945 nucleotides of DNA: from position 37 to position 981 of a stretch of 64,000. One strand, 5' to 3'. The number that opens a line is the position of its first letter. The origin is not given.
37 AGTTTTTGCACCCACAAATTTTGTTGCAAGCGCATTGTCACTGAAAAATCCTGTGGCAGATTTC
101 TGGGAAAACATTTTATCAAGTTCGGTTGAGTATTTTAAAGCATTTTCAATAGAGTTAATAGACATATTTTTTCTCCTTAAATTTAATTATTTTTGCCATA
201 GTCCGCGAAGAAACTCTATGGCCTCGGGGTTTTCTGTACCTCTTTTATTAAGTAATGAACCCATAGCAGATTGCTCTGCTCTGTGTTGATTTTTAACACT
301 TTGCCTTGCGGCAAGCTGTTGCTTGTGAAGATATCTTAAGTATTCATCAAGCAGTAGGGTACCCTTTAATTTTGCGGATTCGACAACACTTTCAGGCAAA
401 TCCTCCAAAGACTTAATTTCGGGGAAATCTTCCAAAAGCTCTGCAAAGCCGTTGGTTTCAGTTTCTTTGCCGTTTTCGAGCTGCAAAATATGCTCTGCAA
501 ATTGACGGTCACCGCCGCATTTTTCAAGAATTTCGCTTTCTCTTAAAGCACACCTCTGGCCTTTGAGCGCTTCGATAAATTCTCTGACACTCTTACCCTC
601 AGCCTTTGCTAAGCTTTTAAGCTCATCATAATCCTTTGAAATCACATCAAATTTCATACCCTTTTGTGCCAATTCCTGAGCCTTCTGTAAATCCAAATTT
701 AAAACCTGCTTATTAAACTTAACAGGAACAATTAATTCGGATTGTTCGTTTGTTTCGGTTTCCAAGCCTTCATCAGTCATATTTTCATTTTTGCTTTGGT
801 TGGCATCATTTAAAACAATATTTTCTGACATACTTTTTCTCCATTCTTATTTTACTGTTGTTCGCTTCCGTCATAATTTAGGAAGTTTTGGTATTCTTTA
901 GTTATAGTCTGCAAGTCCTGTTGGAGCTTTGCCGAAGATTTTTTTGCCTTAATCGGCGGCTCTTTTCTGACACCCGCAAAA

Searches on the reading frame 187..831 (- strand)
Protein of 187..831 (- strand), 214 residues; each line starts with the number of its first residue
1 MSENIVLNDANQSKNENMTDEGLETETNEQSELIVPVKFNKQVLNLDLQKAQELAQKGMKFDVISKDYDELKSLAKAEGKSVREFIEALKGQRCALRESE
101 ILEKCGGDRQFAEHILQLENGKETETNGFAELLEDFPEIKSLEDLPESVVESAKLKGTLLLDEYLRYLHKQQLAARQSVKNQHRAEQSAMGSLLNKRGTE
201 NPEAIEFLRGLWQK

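Call 90: find_encoding_contigs(protein=window:187-831:-, flank=10000, max_places=2)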
Protein window:187-831:- (214 aa): no gene with exactly this product is on record in the collection.
